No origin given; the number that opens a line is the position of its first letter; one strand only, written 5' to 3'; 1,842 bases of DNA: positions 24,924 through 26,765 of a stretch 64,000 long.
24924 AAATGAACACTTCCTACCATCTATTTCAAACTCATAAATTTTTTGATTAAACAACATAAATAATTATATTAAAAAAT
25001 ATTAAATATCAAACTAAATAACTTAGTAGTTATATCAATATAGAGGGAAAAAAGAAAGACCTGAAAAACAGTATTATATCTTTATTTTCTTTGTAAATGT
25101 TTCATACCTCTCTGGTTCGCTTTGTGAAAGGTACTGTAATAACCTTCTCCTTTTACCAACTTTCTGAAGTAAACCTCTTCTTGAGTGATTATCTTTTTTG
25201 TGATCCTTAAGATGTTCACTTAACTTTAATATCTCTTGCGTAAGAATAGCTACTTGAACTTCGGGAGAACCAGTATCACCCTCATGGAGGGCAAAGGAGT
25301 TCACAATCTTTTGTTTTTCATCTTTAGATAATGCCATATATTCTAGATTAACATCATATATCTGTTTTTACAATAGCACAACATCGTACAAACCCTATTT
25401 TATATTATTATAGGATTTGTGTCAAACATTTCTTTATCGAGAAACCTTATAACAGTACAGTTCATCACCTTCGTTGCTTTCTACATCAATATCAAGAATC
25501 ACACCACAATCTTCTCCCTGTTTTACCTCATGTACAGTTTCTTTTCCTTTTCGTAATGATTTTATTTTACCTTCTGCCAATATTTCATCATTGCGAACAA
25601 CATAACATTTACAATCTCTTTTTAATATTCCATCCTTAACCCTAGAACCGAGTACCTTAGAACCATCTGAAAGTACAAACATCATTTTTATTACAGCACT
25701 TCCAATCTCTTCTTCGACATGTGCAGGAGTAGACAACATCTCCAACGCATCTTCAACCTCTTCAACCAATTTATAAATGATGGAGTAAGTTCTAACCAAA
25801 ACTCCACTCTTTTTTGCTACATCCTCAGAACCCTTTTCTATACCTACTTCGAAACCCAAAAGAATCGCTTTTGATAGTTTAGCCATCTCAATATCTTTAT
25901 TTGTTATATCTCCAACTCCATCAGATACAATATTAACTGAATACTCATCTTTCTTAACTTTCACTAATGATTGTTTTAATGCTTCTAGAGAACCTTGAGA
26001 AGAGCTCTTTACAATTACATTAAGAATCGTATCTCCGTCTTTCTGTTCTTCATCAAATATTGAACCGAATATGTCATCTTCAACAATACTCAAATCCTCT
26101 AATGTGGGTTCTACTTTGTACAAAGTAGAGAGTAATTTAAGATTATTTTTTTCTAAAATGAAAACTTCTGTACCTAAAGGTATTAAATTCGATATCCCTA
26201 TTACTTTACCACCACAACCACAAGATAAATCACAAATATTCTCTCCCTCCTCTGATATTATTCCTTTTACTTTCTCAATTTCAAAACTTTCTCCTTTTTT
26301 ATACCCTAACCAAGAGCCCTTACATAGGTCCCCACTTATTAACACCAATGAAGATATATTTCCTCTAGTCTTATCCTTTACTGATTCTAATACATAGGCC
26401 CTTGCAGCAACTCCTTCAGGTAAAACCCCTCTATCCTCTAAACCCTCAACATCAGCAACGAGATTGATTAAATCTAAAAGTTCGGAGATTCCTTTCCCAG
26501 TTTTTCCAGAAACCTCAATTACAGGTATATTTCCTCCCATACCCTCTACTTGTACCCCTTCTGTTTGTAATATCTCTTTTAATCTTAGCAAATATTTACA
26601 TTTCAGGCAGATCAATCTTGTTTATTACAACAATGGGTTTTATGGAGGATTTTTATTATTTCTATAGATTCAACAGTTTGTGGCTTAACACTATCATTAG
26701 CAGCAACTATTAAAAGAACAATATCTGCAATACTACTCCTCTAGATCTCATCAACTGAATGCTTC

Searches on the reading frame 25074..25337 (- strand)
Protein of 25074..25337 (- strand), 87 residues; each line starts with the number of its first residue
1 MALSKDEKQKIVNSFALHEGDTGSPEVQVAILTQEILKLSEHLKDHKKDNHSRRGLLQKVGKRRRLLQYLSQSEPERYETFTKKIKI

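Call 8: find_encoding_contigs(protein=window:25074-25337:-, flank=10000, max_places=10)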
Protein window:25074-25337:- (87 aa): 2 contigs read that carry it; 2 places shown.
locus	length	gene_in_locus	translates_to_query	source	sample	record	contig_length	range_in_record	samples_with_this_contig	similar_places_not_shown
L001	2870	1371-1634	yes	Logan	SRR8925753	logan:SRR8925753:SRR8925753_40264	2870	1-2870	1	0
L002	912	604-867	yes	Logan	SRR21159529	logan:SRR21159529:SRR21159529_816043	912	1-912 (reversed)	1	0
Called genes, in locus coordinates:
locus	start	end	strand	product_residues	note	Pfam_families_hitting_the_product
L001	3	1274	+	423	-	?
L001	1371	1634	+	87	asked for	PF00312:Ribosomal_S15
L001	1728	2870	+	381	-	?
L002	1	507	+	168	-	?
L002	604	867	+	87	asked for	PF00312:Ribosomal_S15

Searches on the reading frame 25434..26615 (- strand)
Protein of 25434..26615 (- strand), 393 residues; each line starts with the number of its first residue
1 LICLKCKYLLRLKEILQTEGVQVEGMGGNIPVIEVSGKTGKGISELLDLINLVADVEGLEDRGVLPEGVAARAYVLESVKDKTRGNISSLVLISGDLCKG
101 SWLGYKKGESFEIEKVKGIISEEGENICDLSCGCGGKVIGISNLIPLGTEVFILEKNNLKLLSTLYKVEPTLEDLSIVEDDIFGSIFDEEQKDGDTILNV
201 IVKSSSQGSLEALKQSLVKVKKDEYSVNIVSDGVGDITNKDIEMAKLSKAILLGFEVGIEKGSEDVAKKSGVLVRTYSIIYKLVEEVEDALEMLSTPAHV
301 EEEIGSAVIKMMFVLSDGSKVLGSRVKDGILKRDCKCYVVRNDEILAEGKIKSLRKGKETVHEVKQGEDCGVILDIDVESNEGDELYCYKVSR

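Call 13: find_related_loci(query=window:25434-26540:-, collection=genome_contigs, flank=10000)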
Query window:25434-26540:- (368 aa) in genome_contigs; peptide patterns used: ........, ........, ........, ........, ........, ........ (x = any residue, [..] = any of these).
81 stretches matched a pattern; 19 encode a relative of the query (tblastn E <= 1e-3); 19 distinct loci.
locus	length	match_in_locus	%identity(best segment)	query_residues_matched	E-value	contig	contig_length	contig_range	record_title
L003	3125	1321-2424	86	1-368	0e+0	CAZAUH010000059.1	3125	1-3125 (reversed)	MAG TPA_asm: uncultured Candidatus Saccharibacteria bacterium isolate SRP192927_co7_229 genome assembly, contig: NODE_84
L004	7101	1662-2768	85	1-368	0e+0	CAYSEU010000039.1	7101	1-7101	MAG TPA_asm: uncultured Candidatus Saccharibacteria bacterium isolate binchicken_co220_104 genome assembly, contig: NODE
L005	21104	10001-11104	83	1-368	0e+0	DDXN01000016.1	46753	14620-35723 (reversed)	MAG TPA_asm: Candidatus Dojkabacteria bacterium UBA2259 UBA2259_contig_20378, whole genome shotgun sequence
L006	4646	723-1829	84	1-368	0e+0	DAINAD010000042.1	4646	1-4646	MAG TPA_asm: Patescibacteria group bacterium isolate CTOTU11731 NODE_9261_length_4646_cov_6.188630, whole genome shotgun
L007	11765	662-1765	80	1-368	0e+0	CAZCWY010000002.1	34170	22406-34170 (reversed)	MAG TPA_asm: uncultured Candidatus Saccharibacteria bacterium isolate SRP294416_co1_378 genome assembly, contig: NODE_21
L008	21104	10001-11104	79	1-368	0e+0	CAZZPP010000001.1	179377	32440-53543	MAG TPA_asm: uncultured Candidatus Saccharibacteria bacterium isolate binchicken_co22_222 genome assembly, contig: NODE_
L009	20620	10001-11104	77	1-368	0e+0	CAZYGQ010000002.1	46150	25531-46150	MAG TPA_asm: uncultured Candidatus Saccharibacteria bacterium isolate binchicken_co39_443 genome assembly, contig: NODE_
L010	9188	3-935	90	58-368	1e-179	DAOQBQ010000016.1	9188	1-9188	MAG TPA_asm: Candidatus Dojkabacteria bacterium isolate AMR_MDS_1232 NODE_6965_length_9188_cov_5.077083, whole genome sh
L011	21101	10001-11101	73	1-367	2e-178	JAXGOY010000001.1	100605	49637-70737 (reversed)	MAG: Candidatus Dojkabacteria bacterium isolate AnMBR.bin290 bin290_1, whole genome shotgun sequence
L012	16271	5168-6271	73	1-368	7e-177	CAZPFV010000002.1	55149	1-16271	MAG TPA_asm: uncultured Candidatus Saccharibacteria bacterium isolate binchicken_co45_679 genome assembly, contig: NODE_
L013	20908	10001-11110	72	1-368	2e-171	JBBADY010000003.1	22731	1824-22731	MAG: Candidatus Dojkabacteria bacterium isolate SO_2017_LW2_135 scaffold_5057_c1_LW138R_2017, whole genome shotgun seque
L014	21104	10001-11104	69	1-368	8e-171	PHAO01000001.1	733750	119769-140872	MAG: Candidatus Dojkabacteria bacterium HGW-Dojkabacteria-1 bjp_ig2158_scaffold_0, whole genome shotgun sequence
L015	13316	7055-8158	73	1-368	4e-170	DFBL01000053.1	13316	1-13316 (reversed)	MAG TPA_asm: Candidatus Dojkabacteria bacterium UBA3081 UBA3081_contig_45257, whole genome shotgun sequence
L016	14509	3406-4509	69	1-368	2e-169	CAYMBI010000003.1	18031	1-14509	MAG TPA_asm: uncultured Candidatus Saccharibacteria bacterium isolate SRP093185_co1_143 genome assembly, contig: NODE_19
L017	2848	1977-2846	79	1-290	3e-152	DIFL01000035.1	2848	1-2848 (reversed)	MAG TPA_asm: Candidatus Dojkabacteria bacterium UBA5749 UBA5749_contig_872, whole genome shotgun sequence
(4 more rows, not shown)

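Call 47: list_cluster_members(proteins=[window:25434-26615:-, window:25434-26591:-, window:25434-26540:-, window:30694-31596:+, window:30754-31596:+, window:30826-31596:+, window:24309-24980:-, window:22877-24322:-, window:31613-33469:+, window:29437-29892:-])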
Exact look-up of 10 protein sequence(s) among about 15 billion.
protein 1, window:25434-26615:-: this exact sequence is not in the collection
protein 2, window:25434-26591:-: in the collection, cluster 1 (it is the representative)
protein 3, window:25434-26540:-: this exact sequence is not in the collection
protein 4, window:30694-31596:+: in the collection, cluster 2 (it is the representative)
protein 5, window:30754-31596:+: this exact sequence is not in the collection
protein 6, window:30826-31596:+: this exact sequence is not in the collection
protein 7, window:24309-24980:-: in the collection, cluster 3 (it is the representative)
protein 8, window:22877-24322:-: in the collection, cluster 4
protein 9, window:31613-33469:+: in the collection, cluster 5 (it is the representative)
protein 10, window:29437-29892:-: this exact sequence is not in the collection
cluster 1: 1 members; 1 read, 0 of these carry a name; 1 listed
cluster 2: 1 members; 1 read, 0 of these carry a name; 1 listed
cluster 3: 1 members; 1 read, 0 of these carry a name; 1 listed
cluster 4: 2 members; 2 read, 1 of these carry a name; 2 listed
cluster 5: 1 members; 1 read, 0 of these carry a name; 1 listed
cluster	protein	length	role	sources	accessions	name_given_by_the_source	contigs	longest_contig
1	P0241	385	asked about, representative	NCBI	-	-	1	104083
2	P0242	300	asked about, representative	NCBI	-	-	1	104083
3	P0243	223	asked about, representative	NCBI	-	-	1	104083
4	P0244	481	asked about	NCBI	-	-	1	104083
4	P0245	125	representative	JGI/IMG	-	polyribonucleotide nucleotidyltransferase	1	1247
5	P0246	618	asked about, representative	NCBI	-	-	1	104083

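Call 49: search_protein_families(library=pfam, max_evalue=0.001, proteins=[L005:6185-7057:-, L005:4854-6167:-, L005:2990-4837:-, L005:7058-8152:+, L005:8288-9526:+, L005:9548-11107:+])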
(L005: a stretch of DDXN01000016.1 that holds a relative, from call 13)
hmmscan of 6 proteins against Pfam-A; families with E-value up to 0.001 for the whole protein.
L005:6185-7057:- (290 aa): 1 family
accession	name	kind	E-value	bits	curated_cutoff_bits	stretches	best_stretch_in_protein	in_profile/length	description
PF04203.18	Sortase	-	7.5e-22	77.8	26.6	1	157-289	3-124/125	Sortase domain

L005:4854-6167:- (437 aa): 2 families
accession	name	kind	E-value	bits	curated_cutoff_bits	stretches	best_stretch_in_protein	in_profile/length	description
PF01547.30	SBP_bac_1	-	7.5e-30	105.4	26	1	49-345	4-305/307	Bacterial extracellular solute-binding protein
PF13416.11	SBP_bac_8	-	1.1e-26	94.7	27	1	56-348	2-251/279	Bacterial extracellular solute-binding protein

L005:2990-4837:- (615 aa): 1 family
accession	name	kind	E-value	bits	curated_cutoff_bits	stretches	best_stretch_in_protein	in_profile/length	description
PF17957.7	Big_7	-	0.00039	21.4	24.1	1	269-345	1-68/70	Bacterial Ig domain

L005:7058-8152:+ (364 aa): 3 families
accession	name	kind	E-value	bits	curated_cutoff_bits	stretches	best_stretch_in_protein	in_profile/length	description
PF01556.23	DnaJ_C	-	3.5e-42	144.4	26.6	1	131-347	1-152/152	DnaJ C terminal domain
PF00226.36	DnaJ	-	1.8e-27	95.7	27.8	1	5-66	1-63/63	DnaJ domain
PF00684.25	DnaJ_CXXCXGXG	-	1.6e-12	48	32.7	1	158-221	1-65/65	DnaJ central domain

L005:8288-9526:+ (412 aa): 2 families
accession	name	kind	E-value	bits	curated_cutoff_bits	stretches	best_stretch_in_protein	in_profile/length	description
PF08529.16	NusA_N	-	2.7e-34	118.4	23.8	1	6-139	1-119/119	NusA N-terminal domain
PF13184.12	KH_5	-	4e-27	94.6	27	1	240-308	1-69/69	NusA-like KH domain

L005:9548-11107:+ (519 aa): 8 families
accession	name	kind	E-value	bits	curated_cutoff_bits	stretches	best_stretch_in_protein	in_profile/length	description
PF00009.33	GTP_EFTU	-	3.1e-36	125.2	26.5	1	15-177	2-183/188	Elongation factor Tu GTP binding domain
PF11987.13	IF-2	-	4.2e-32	111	27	1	312-414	15-117/117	Translation-initiation factor 2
PF01926.29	MMR_HSR1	-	3.2e-11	43.8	21.9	1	19-127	2-113/113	50S ribosome-binding GTPase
PF22042.2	EF-G_D2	-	3e-06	27.7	27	1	197-270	2-74/84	Elongation factor G domain 2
PF03193.22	RsgA_GTPase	-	5.5e-05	23.5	30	0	90-175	23-103/174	RsgA GTPase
PF00071.28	Ras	-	9e-05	22.5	21.6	1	20-174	3-154/162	Ras family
PF00350.29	Dynamin_N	-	0.00012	22.6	27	0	19-60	1-42/168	Dynamin family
PF02421.24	FeoB_N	-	0.00093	19.2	27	0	19-174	3-154/156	Ferrous iron transport protein B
